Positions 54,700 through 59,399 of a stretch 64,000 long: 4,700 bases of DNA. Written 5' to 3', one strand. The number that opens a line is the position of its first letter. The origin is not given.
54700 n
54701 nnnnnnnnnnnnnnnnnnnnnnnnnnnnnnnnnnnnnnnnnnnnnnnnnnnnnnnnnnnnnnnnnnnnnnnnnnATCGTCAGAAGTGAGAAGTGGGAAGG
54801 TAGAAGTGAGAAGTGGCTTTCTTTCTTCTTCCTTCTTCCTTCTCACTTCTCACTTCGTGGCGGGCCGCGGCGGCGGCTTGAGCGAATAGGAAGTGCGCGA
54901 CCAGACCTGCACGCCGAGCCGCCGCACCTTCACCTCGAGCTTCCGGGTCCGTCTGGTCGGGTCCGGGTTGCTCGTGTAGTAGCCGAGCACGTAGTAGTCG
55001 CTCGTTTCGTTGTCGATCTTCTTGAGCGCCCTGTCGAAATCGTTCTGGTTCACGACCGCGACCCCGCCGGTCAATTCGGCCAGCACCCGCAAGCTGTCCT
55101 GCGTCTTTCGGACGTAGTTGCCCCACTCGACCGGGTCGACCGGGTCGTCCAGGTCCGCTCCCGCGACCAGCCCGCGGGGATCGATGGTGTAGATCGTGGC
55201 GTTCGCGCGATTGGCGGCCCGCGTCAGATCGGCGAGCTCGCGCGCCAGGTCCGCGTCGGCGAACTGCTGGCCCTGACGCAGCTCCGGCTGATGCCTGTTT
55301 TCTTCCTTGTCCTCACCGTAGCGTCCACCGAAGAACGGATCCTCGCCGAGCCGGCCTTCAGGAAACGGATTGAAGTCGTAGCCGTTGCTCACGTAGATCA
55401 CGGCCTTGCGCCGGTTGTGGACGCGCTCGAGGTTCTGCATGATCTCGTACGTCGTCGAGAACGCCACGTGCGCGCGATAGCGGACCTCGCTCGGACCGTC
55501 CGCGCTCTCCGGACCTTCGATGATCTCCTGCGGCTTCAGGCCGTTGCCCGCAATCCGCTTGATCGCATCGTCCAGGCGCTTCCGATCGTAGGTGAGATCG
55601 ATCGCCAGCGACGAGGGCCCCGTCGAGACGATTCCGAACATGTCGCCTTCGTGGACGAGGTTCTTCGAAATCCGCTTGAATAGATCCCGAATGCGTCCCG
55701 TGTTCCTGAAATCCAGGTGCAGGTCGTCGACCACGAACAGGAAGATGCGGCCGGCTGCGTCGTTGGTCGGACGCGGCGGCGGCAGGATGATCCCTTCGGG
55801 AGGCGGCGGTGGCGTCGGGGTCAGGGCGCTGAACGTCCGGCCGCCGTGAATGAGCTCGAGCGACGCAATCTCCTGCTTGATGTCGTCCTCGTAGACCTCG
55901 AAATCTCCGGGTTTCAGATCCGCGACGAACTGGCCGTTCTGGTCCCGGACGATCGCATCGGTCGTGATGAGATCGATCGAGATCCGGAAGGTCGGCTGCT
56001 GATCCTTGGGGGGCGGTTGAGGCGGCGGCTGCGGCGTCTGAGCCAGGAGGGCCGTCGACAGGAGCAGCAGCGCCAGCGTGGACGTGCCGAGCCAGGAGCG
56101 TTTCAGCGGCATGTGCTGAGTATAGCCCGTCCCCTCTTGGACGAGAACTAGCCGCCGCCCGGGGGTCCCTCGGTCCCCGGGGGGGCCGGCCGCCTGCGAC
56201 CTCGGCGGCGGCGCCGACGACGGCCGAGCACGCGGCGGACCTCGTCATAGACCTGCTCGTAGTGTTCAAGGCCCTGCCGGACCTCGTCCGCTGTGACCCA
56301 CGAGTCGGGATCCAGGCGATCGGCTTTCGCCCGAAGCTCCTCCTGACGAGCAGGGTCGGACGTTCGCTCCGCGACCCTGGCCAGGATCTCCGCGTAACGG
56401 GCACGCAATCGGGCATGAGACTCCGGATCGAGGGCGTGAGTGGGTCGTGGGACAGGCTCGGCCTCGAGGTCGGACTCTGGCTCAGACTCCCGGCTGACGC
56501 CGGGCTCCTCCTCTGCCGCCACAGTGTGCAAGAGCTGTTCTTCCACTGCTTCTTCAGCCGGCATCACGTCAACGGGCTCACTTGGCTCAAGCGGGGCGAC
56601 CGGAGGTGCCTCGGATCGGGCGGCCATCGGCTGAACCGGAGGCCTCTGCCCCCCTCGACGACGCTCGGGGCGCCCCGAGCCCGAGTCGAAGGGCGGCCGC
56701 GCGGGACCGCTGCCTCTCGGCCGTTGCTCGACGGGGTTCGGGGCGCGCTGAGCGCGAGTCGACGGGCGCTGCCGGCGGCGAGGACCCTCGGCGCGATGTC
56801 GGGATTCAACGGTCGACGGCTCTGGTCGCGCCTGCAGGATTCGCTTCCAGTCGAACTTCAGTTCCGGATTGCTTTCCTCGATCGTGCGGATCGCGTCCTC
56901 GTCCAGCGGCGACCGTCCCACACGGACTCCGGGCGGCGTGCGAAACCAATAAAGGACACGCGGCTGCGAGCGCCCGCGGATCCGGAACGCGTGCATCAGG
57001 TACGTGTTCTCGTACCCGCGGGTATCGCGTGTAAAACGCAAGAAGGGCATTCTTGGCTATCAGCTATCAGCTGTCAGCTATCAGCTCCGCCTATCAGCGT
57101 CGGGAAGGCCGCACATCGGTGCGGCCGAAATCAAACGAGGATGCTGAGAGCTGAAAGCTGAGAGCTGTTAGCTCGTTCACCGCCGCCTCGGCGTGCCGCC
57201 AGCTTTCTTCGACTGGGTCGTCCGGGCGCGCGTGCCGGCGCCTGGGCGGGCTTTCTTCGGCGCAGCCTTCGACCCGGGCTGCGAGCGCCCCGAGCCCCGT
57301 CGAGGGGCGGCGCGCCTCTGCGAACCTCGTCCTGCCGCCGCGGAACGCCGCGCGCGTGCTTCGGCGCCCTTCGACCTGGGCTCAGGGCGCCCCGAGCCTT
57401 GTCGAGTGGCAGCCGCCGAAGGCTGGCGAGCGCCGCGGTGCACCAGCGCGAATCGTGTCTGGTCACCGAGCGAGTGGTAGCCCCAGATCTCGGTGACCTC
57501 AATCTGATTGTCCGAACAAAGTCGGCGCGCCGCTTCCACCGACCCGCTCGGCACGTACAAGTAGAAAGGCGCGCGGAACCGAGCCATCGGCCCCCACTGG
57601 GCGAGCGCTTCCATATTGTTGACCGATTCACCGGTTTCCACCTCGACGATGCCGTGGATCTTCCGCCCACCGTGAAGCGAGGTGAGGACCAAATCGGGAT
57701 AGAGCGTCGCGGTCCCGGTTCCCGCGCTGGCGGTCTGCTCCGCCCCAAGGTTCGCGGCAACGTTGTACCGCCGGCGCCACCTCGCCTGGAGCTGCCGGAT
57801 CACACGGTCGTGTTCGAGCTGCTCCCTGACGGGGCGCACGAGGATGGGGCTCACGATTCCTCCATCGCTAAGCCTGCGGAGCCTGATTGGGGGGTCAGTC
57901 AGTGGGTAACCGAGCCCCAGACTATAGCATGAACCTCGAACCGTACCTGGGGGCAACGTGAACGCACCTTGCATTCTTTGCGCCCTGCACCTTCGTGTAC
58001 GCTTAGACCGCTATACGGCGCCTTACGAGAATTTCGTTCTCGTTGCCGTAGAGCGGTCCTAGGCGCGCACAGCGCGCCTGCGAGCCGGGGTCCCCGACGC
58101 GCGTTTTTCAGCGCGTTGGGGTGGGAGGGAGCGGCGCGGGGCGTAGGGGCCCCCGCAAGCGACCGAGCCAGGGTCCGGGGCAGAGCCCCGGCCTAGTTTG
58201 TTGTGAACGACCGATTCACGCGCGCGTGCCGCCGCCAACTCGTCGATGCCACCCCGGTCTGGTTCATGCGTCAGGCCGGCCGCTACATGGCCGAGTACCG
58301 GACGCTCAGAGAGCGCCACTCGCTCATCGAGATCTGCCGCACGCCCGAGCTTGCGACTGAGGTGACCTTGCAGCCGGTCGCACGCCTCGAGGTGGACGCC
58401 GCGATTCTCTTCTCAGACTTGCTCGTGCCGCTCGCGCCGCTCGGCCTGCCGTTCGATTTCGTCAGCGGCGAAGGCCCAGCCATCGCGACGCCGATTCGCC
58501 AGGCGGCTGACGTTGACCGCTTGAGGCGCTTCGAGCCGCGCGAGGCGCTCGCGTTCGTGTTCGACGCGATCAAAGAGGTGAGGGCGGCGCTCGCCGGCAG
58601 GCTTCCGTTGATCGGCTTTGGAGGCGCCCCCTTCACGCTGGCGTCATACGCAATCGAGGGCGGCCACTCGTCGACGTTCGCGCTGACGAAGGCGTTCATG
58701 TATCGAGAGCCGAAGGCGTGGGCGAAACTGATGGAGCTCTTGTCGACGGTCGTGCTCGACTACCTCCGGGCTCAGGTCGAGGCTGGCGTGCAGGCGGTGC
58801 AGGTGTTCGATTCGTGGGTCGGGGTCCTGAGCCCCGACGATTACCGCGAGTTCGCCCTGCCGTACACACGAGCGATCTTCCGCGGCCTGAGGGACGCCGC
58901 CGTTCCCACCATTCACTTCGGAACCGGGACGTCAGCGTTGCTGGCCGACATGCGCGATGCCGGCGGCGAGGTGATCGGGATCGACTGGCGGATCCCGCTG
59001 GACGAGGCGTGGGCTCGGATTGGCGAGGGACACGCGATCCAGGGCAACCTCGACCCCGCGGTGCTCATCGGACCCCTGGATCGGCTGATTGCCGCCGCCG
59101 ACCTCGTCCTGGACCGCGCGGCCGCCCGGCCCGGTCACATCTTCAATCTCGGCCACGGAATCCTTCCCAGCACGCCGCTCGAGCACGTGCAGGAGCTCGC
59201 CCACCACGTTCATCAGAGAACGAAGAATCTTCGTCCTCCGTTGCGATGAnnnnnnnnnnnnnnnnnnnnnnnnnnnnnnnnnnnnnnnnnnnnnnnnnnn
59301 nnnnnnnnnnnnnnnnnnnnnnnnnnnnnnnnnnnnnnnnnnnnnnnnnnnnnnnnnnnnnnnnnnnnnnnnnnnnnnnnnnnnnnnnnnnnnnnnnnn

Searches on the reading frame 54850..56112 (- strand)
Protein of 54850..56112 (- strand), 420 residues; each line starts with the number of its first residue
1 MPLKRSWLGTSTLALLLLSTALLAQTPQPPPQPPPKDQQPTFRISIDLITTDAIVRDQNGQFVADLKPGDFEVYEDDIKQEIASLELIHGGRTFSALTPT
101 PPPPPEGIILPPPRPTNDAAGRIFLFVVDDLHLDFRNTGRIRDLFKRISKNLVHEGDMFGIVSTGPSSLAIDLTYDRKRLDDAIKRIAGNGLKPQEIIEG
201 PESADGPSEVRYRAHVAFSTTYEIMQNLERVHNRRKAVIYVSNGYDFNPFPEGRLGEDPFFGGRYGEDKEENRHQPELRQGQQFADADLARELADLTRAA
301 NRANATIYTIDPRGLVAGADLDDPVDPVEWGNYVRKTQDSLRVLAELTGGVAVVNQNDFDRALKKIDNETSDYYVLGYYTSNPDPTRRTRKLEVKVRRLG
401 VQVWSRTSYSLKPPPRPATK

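Call 20: find_encoding_contigs(protein=window:54850-56112:-, flank=10000, max_places=4)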
Protein window:54850-56112:- (420 aa): no gene with exactly this product is on record in the collection.

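Call 24: search_protein_families(library=pfam, proteins=[window:54850-56112:-], max_evalue=0.00001)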
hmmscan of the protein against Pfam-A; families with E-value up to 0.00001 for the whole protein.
window:54850-56112:- (420 aa): 0 families

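Call 55: search_protein_families(library=ncbifam, proteins=[window:54850-56112:-], max_evalue=0.00001)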
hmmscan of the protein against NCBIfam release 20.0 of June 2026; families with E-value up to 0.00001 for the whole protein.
window:54850-56112:- (420 aa): 1 family
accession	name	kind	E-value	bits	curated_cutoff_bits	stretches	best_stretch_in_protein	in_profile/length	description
TIGR03436.1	acidobact_VWFA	subfamily_domain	1.7e-51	175.6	81.25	1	40-409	1-321/324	VWA domain-containing protein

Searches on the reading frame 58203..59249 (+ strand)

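Call 24: search_protein_families(library=pfam, proteins=[window:58203-59249:+], max_evalue=0.00001)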
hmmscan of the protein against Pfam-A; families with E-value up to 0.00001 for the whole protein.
window:58203-59249:+ (348 aa): 1 family
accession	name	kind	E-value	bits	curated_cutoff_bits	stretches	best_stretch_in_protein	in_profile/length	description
PF01208.23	URO-D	-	7.6e-128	426.8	23.9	1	2-338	3-345/346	Uroporphyrinogen decarboxylase (URO-D)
